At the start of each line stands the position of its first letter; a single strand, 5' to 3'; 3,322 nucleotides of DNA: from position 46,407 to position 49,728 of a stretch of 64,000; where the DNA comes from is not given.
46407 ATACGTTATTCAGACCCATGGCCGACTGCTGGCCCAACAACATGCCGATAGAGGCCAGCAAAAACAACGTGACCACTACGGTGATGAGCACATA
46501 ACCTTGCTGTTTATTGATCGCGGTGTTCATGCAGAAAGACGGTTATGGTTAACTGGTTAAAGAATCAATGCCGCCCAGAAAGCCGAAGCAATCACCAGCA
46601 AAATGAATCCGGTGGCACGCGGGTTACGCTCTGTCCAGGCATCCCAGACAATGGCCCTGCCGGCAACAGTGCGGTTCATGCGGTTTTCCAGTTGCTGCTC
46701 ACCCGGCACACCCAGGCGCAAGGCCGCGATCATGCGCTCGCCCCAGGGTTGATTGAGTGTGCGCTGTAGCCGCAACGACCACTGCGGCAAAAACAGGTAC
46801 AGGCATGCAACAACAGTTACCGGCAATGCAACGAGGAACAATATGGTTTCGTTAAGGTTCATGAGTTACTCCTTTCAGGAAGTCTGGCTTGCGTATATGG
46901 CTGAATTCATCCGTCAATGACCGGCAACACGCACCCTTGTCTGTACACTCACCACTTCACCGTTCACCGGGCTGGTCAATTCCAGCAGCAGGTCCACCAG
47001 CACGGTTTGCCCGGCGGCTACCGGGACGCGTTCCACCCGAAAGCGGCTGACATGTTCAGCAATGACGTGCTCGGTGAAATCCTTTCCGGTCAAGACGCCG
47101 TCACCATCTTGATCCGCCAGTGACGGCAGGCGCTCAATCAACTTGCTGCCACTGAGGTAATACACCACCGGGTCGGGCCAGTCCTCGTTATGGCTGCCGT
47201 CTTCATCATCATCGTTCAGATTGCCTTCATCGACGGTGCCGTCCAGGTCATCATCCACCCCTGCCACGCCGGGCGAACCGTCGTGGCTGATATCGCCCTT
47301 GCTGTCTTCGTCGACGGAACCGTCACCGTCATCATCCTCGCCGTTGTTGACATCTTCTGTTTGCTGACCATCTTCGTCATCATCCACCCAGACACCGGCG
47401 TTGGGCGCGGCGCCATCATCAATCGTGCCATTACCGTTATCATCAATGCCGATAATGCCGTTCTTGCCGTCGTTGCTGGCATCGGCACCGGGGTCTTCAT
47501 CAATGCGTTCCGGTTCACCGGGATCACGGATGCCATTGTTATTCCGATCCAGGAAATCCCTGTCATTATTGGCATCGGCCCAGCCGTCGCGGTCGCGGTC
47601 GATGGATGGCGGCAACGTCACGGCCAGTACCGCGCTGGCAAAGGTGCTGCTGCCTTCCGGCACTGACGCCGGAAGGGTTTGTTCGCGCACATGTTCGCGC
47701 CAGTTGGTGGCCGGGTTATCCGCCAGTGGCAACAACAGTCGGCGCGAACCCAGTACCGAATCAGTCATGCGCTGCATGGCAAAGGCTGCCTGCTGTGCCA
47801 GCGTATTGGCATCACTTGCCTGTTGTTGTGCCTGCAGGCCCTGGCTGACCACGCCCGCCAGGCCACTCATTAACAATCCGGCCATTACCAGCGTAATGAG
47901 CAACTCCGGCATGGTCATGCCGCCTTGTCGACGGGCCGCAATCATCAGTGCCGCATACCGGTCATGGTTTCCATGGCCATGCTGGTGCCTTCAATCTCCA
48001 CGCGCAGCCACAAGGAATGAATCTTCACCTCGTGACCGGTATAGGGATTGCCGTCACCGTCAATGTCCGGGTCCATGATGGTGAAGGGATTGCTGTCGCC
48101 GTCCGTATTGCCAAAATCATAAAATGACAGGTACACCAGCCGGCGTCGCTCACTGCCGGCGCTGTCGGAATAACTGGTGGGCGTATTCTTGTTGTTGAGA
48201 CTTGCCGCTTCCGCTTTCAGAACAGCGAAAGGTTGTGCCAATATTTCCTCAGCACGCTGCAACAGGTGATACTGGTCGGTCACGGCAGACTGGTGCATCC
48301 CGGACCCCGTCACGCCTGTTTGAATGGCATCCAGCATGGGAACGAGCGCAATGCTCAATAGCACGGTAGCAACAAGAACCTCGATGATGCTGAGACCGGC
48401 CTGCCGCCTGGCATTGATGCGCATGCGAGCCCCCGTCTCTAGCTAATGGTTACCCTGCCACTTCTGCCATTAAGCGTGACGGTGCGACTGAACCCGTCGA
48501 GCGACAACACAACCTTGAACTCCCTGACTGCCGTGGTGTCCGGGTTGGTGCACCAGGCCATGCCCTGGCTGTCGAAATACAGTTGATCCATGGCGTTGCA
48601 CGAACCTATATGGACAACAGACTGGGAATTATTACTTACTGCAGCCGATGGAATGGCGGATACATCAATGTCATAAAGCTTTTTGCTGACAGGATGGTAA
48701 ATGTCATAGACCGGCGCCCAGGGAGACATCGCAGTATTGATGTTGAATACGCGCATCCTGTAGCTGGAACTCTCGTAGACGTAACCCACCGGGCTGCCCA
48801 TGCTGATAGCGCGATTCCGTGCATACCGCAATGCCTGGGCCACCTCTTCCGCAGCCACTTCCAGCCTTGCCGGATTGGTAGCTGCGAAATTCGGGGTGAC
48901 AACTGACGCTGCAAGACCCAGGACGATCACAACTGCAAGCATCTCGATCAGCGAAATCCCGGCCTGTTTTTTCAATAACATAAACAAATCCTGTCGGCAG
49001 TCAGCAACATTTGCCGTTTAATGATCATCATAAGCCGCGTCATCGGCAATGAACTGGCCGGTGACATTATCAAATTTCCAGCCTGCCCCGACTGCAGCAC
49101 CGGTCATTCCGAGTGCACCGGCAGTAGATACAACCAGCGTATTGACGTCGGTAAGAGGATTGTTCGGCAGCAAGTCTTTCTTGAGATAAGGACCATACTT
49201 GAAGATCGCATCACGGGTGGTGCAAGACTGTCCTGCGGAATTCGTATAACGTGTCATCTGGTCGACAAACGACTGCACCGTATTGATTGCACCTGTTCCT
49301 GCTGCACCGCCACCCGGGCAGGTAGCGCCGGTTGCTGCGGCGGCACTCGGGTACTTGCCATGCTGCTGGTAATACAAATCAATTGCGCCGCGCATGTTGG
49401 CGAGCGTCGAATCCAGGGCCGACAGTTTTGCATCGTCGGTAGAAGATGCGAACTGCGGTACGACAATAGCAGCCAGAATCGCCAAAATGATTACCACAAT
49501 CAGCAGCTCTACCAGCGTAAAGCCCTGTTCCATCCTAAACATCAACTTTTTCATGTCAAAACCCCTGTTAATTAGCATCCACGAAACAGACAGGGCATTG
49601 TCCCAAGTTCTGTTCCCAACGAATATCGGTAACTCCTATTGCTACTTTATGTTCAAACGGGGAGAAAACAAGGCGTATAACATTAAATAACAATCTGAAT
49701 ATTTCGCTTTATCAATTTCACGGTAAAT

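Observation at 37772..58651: Non-canonical type II secretion / type IV filament hybrid locus with built-in c-di-GMP circuitry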

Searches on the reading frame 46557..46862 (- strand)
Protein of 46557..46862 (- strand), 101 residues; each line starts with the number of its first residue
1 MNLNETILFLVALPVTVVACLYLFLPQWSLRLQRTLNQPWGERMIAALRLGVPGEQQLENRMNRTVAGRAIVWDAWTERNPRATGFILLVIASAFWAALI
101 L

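Call 4: search_protein_families(library=pfam, proteins=[window:46557-46862:-], max_evalue=0.01)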
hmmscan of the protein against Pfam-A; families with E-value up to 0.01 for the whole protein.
window:46557-46862:- (101 aa): 0 families

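Call 5: search_protein_families(library=ncbifam, proteins=[window:46557-46862:-], max_evalue=0.01)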
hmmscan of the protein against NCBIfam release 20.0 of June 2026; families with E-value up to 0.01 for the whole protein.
window:46557-46862:- (101 aa): 0 families

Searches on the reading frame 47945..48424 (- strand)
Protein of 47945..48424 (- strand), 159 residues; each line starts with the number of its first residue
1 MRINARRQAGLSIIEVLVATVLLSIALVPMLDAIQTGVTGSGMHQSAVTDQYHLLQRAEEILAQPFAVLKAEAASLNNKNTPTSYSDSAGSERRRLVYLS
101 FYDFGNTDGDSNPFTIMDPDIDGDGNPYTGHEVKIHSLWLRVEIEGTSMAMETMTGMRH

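Call 3: search_protein_families(library=pfam, proteins=[window:47945-48424:-], max_evalue=0.01)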
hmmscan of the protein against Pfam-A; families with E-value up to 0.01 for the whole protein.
window:47945-48424:- (159 aa): 1 family
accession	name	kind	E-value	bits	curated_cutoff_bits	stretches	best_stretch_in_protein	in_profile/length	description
PF07963.17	N_methyl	-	2.4e-05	24.2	21.2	1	6-29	2-25/27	Prokaryotic N-terminal methylation motif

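Call 5: search_protein_families(library=ncbifam, proteins=[window:47945-48424:-], max_evalue=0.01)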
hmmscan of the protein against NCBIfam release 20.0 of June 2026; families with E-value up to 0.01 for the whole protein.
window:47945-48424:- (159 aa): 2 families
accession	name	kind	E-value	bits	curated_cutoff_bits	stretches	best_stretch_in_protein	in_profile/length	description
TIGR02523.1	type_IV_pilV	equivalog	0.00072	20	52.2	1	8-69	1-62/139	type IV pilus modification protein PilV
NF007660.0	PRK10332.1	equivalog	0.0074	16.8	86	1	3-64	3-59/107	prepilin-type N-terminal cleavage/methylation domain-containing protein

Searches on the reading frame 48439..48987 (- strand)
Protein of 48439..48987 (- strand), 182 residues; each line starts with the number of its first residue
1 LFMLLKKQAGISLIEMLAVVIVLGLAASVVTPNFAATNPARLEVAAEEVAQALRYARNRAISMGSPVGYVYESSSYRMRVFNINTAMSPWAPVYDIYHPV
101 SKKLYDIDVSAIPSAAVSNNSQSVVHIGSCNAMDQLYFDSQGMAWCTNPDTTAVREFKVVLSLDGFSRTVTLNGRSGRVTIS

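Call 3: search_protein_families(library=pfam, proteins=[window:48439-48987:-], max_evalue=0.01)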
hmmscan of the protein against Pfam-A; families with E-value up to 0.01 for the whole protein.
window:48439-48987:- (182 aa): 2 families
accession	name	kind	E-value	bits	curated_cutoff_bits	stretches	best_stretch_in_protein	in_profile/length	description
PF12019.13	GspH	-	8e-06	26.8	21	1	45-174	1-106/108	Type II transport protein GspH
PF07963.17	N_methyl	-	0.00014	21.8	21.2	1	6-30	2-26/27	Prokaryotic N-terminal methylation motif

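Call 5: search_protein_families(library=ncbifam, proteins=[window:48439-48987:-], max_evalue=0.01)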
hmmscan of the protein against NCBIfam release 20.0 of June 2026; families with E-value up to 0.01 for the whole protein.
window:48439-48987:- (182 aa): 6 families
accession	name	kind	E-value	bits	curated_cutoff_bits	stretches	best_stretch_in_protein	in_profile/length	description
TIGR01708.2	typeII_sec_gspH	equivalog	8e-11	42.2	80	1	8-88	1-82/169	type II secretion system minor pseudopilin GspH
NF047827.1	T3SSXpsH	equivalog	5.8e-08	32.6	160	1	10-77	2-70/145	type II secretion system protein XpsH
TIGR01710.1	typeII_sec_gspG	equivalog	7.1e-05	22.9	88.85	1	10-50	2-43/134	type II secretion system major pseudopilin GspG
NF040982.1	ComGD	equivalog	0.0019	18.6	70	1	10-90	3-84/139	competence type IV pilus minor pilin ComGD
TIGR02596.1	TIGR02596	subfamily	0.0032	17.6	70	1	13-68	3-59/196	Verru_Chthon cassette protein D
TIGR02532.1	IV_pilin_GFxxxE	domain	0.0071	16.2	16.3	0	8-30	1-23/24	prepilin-type N-terminal cleavage/methylation domain-containing protein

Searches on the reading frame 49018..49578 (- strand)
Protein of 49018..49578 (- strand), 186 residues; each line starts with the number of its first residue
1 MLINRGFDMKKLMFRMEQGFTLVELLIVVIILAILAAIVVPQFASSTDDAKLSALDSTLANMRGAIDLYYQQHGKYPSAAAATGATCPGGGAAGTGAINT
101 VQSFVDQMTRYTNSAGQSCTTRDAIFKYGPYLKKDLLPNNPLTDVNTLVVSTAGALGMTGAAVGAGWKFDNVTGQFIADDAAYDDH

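Call 3: search_protein_families(library=pfam, proteins=[window:49018-49578:-], max_evalue=0.01)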
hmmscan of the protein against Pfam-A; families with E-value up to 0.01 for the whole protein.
window:49018-49578:- (186 aa): 1 family
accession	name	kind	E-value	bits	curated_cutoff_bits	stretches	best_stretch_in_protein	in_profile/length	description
PF07963.17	N_methyl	-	1.8e-07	30.9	21.2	1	15-39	2-26/27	Prokaryotic N-terminal methylation motif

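Call 5: search_protein_families(library=ncbifam, proteins=[window:49018-49578:-], max_evalue=0.01)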
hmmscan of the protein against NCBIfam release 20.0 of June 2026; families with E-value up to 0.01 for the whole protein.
window:49018-49578:- (186 aa): 12 families
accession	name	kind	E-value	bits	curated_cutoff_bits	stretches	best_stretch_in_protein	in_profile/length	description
TIGR01710.1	typeII_sec_gspG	equivalog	5.2e-14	52.4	88.85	1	18-79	1-62/134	type II secretion system major pseudopilin GspG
NF007862.0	PRK10574.1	equivalog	1.1e-09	38.6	138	1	17-82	4-69/145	prepilin peptidase-dependent pilin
NF041775.1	typeIV_PilA_Myxo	equivalog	1.7e-08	34.7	400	1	17-91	10-84/214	type IV pilin protein PilA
NF040999.1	pilin_ComGC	equivalog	5.1e-08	33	75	1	17-79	1-63/84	competence type IV pilus major pilin ComGC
TIGR02532.1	IV_pilin_GFxxxE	domain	6.8e-07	28.9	16.3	1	18-40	2-24/24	prepilin-type N-terminal cleavage/methylation domain-containing protein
TIGR01708.2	typeII_sec_gspH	equivalog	2.3e-06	27.7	80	1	17-52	1-36/169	type II secretion system minor pseudopilin GspH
TIGR02596.1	TIGR02596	subfamily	8.5e-05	22.7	70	1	20-61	1-42/196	Verru_Chthon cassette protein D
NF041013.1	T4P_ComGE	equivalog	0.00017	21.6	49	1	18-53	4-39/83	competence type IV pilus minor pilin ComGE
NF007800.0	PRK10506.1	equivalog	0.00089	19.1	158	1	13-52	4-43/163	prepilin peptidase-dependent protein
NF040982.1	ComGD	equivalog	0.003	18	70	1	17-45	1-29/139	competence type IV pilus minor pilin ComGD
TIGR02599.1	TIGR02599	subfamily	0.0074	15.6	256.5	1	19-48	1-29/361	Verru_Chthon cassette protein C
TIGR01707.1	gspI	equivalog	0.0083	16.6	44.35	0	19-76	1-57/101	type II secretion system minor pseudopilin GspI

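Call 50: search_solved_structures(query=window:49018-49578:-, max_evalue=1)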
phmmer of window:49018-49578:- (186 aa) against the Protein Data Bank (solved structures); distinct sequences matched with E-value up to 1: 22.
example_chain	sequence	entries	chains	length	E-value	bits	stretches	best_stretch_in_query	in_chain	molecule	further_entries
9egp_A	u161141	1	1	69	3e-13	53.3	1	14-78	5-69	Geopilin domain 1 protein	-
7tgg_A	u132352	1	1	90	3.4e-10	43.3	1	14-78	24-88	Geopilin domain 1 protein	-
1ay2_A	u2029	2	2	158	2.1e-08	37.5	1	20-94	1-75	TYPE 4 PILIN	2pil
8qqj_J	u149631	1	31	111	2.7e-08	37.2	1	20-96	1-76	Type IV narrow pilus major component PilA5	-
2m7g_A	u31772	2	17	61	2.8e-08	37.1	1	20-78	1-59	Geopilin domain 1 protein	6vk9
6xxe_A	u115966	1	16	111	3.2e-08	36.9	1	20-95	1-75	Uncharacterized protein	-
9lab_B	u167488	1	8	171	4.2e-08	36.5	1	15-73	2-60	MSHA major pilin subunit MshA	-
5wda_A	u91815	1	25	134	4.8e-08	36.3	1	20-83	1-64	General secretion pathway protein G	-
2hi2_A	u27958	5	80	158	1.1e-07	35.2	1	20-86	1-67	Fimbrial protein | PilA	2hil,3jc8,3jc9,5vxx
5kua_A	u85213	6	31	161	1.6e-07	34.6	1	20-86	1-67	pilin | Neisseria meningitidis PilE variant SB-GATDH | Neisseria meningitidis PilE, SB-DATDH variant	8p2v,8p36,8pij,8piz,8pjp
8p3b_A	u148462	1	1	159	2.5e-07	34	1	20-86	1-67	Fimbrial protein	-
8pfb_G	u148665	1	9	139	2.9e-06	30.5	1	20-71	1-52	Type IV pilin PilE1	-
6gv9_A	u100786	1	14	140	9.9e-05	25.6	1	20-80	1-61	Prepilin peptidase-dependent protein D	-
8tj2_C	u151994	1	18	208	0.00022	24.4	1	20-93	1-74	Type IV major pilin protein PilA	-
9laa_A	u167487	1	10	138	0.00024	24.3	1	13-45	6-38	Type IV pilin protein PilA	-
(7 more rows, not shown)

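Call 67: search_solved_structures(query=A2, max_evalue=1, show_alignments=3)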
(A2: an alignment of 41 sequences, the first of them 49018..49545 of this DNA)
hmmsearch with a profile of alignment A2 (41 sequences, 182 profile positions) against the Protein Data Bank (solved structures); distinct sequences matched with E-value up to 1: 28.
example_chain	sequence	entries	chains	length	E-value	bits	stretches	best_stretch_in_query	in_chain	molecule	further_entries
9egp_A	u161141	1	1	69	2.4e-19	72.9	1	5-67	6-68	Geopilin domain 1 protein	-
7tgg_A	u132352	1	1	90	2.4e-16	63.1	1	5-68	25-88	Geopilin domain 1 protein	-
2m7g_A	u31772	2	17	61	2.7e-14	56.4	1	10-68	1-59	Geopilin domain 1 protein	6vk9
6xxe_A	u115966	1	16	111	3.7e-12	49.4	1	10-85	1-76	Uncharacterized protein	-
8qqj_J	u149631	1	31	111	5.1e-12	49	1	10-85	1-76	Type IV narrow pilus major component PilA5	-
8p3b_A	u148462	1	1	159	7.3e-12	48.5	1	10-85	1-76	Fimbrial protein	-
5kua_A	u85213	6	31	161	1.2e-11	47.8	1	10-85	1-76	pilin | Neisseria meningitidis PilE variant SB-GATDH | Neisseria meningitidis PilE, SB-DATDH variant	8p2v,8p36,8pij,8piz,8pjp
8pfb_G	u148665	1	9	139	1.9e-11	47.2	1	10-78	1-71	Type IV pilin PilE1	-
5wda_A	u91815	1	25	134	5.3e-11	45.7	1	10-76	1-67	General secretion pathway protein G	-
2hi2_A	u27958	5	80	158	8.5e-11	45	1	10-85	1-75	Fimbrial protein | PilA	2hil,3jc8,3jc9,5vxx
1ay2_A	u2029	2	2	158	1.6e-10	44.1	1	10-78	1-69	TYPE 4 PILIN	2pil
9lab_B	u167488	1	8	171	2e-09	40.6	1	5-58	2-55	MSHA major pilin subunit MshA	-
8tj2_C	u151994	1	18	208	6e-09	39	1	10-77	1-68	Type IV major pilin protein PilA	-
6xxd_A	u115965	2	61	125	3.4e-08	36.5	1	10-87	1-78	PilA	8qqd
1oqw_A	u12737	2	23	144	2.5e-07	33.7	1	10-57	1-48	Fimbrial protein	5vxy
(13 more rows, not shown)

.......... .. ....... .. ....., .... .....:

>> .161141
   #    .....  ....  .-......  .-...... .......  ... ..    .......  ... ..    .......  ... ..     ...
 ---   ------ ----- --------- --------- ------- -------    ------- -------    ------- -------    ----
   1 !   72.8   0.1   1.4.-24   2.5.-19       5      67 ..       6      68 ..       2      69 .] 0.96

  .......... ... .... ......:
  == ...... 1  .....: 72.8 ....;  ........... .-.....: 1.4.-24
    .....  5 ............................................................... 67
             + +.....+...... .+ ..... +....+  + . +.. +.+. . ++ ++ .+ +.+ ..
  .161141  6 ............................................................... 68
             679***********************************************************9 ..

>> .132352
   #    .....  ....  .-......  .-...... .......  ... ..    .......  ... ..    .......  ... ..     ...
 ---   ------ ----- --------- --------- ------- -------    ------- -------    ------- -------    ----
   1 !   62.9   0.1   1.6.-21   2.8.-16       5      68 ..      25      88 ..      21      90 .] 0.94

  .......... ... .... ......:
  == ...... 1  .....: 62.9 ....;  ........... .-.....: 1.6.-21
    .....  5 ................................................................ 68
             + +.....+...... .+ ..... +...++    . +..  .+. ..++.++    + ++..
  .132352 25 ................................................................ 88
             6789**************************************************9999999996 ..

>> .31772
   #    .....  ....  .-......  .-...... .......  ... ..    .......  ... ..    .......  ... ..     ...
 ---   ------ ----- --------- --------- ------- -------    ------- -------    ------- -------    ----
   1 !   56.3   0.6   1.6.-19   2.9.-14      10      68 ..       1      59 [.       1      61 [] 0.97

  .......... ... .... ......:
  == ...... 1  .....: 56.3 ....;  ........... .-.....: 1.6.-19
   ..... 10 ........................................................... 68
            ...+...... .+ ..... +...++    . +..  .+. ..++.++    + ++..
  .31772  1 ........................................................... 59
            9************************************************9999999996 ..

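Call 76: predict_structure(protein=window:49018-49545:-)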
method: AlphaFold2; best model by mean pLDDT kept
length: 175 residues; sequences in the alignment: 1
mean_pLDDT: 51.3   pTM: 0.32
mean pLDDT of the five models: 51.3, 46.5, 41.1, 40.7, 39.0
residues with pLDDT >= 90: 1; 70-90: 14; 50-70: 81; < 50: 79
segments of 3 or more residues with pLDDT < 50: 30-32, 58-60, 62-74, 78-86, 103-107, 143-175
pLDDT, mean of each block of 10 residues (from residue 1): 62 84 64 46 52 50 42 46 46 55 50 55 54 54 44 37 39 36
secondary structure, 60 per line:
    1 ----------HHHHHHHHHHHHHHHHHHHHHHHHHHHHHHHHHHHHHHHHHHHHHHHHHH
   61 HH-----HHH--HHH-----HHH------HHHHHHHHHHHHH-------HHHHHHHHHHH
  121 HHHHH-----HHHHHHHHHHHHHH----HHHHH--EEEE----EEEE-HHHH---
elements in order: H11-62 H90-102 H110-125 H131-144 H149-153 E156-159 E164-167 H169-172
